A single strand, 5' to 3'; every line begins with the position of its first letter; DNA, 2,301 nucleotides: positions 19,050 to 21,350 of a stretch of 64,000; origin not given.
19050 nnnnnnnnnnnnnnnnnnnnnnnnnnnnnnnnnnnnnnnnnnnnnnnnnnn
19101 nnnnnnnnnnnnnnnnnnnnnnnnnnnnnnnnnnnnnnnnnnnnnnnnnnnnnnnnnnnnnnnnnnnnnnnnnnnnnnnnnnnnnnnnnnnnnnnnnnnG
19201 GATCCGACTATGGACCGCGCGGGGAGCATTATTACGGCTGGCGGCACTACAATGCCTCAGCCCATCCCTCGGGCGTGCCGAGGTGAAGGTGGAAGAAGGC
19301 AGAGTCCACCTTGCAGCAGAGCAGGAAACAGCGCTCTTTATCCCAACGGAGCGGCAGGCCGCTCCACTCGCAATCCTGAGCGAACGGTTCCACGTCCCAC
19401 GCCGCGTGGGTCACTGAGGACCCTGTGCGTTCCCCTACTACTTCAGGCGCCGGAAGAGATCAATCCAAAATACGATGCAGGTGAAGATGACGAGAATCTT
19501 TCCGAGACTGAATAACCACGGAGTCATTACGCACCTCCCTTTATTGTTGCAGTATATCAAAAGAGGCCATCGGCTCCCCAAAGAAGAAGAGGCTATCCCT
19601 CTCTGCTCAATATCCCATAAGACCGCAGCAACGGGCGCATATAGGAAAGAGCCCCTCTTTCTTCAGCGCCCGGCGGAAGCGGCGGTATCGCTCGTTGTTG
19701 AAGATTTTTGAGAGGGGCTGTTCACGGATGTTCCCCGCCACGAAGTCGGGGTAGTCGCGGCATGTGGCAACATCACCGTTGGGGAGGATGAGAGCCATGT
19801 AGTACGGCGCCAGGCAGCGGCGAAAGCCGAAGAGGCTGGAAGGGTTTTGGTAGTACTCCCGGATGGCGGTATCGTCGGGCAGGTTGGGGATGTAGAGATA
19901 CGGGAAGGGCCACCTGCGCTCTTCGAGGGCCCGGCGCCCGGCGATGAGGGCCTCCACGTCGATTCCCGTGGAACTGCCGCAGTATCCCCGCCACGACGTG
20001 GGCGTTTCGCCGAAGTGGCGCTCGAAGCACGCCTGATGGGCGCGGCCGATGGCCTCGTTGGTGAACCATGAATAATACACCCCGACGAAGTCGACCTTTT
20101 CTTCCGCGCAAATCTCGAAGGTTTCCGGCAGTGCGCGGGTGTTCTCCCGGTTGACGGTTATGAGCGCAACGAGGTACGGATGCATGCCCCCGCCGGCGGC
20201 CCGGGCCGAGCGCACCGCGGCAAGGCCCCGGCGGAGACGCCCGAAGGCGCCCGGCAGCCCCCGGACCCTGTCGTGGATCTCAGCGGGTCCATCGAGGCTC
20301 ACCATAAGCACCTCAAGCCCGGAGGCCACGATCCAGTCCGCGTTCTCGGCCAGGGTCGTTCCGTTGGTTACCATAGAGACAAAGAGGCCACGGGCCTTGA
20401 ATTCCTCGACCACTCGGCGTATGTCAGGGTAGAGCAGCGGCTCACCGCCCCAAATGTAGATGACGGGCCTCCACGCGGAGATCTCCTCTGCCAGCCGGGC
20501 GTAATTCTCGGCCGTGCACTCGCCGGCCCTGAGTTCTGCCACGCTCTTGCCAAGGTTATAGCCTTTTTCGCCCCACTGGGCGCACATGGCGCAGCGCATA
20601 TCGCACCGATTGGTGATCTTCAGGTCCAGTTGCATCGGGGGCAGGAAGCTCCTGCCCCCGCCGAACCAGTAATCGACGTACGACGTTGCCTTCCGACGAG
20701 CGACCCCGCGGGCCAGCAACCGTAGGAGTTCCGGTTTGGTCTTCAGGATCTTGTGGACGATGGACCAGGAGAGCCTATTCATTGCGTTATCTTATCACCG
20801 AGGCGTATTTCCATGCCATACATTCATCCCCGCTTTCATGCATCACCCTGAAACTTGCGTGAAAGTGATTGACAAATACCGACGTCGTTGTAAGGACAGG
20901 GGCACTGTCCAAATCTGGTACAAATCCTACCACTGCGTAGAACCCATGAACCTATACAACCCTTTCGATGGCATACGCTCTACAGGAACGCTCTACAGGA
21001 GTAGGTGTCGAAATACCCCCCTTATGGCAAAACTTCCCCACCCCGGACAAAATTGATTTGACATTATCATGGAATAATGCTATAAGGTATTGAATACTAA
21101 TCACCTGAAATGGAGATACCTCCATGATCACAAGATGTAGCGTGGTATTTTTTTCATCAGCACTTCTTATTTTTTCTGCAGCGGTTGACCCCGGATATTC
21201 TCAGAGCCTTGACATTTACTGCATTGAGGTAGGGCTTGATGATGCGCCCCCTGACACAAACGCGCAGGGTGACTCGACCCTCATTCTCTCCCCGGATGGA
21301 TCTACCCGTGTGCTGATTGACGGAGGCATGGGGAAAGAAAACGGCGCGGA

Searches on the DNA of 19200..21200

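Call 64: search_rna_families(source=window, start=19200, end=21200, threshold=evalue, max_evalue=1)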
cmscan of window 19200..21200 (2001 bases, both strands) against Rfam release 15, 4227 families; matches with E-value up to 1: 0.
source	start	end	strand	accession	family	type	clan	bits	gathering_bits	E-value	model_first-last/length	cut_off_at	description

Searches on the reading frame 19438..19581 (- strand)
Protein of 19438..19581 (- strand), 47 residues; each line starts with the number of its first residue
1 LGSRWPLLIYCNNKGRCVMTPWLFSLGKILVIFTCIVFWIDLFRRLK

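Call 3: search_protein_families(library=pfam, proteins=[window:19438-19581:-], max_evalue=0.01)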
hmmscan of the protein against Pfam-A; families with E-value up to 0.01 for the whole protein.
window:19438-19581:- (47 aa): 0 families

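Call 4: search_protein_families(library=ncbifam, proteins=[window:19438-19581:-], max_evalue=0.01)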
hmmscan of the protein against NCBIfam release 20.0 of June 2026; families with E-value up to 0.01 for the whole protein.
window:19438-19581:- (47 aa): 0 families
